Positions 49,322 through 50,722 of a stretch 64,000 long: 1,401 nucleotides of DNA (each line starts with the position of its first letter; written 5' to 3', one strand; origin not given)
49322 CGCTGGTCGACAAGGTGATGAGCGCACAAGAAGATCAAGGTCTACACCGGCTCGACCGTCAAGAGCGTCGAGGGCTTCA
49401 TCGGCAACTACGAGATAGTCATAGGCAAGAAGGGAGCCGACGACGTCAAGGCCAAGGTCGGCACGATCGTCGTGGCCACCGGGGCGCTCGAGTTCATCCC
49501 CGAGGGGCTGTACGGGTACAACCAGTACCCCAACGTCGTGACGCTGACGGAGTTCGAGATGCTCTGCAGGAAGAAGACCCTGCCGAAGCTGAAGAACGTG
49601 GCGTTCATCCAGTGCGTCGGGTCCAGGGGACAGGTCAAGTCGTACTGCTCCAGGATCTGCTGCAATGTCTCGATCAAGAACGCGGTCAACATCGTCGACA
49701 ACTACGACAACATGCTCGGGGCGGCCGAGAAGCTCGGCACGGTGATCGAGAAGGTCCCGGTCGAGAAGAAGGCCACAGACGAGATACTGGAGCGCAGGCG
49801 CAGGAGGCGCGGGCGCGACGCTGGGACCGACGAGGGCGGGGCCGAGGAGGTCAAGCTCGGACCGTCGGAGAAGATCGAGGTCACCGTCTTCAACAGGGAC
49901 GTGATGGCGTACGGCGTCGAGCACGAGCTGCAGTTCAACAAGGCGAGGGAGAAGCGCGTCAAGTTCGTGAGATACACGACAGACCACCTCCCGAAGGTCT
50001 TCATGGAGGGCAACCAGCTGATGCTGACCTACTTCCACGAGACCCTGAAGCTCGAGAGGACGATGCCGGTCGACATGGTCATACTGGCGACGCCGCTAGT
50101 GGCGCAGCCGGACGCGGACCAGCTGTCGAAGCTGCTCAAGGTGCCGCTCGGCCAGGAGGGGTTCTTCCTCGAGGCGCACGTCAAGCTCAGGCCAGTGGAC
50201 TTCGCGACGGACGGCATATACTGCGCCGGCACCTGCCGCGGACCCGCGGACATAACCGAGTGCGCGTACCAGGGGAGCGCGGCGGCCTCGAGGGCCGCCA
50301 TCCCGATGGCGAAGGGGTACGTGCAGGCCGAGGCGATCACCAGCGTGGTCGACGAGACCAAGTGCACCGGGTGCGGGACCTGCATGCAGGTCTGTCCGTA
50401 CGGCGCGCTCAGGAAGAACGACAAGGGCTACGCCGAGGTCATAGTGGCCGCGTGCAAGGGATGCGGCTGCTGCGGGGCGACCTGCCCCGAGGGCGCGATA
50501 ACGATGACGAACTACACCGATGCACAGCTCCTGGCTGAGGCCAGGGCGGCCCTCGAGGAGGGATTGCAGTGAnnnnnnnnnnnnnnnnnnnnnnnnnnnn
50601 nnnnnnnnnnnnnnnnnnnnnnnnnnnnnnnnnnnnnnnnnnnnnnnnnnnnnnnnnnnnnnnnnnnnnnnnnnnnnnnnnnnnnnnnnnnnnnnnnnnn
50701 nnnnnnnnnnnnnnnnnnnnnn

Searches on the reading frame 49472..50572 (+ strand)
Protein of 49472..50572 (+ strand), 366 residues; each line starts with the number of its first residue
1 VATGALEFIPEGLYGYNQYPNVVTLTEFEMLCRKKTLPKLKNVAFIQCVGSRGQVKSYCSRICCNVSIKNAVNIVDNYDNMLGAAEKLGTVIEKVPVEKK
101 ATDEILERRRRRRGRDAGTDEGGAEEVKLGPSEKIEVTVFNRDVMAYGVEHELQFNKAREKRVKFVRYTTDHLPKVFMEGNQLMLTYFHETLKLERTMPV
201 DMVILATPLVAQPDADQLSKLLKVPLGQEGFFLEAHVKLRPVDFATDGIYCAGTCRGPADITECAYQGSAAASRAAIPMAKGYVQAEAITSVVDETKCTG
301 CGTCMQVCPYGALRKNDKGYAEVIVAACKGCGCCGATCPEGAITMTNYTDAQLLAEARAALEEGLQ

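Call 17: search_protein_families(library=pfam, proteins=[window:49472-50572:+], max_evalue=0.00001)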
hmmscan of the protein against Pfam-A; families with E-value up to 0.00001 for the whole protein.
window:49472-50572:+ (366 aa): 9 families
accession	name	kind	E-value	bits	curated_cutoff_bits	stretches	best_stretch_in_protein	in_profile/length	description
PF00037.32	Fer4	-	5.6e-12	45.4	21.1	1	292-314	2-24/24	4Fe-4S binding domain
PF14697.11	Fer4_21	-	1.6e-09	38.2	35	1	292-345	2-59/59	4Fe-4S dicluster domain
PF13237.11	Fer4_10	-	2e-08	34.4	25.5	1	292-339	3-53/53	4Fe-4S dicluster domain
PF12837.12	Fer4_6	-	3.2e-08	33.6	25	1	292-313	3-24/24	4Fe-4S binding domain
PF25160.1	LdpA_Fe-S-bd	-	1.2e-07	31.8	27.6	0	286-315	15-45/49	LdpA Fe-S cluster-binding domain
PF12838.12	Fer4_7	-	1.8e-07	32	27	0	273-312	13-52/52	4Fe-4S dicluster domain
PF12797.12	Fer4_2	-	7.6e-07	29.1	24.5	1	292-310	4-22/22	4Fe-4S binding domain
PF13187.11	Fer4_9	-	1.5e-06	28.5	27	1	297-343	1-52/52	4Fe-4S dicluster domain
PF13484.11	Fer4_16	-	6.8e-06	27.2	30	0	297-316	1-20/66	4Fe-4S double cluster binding domain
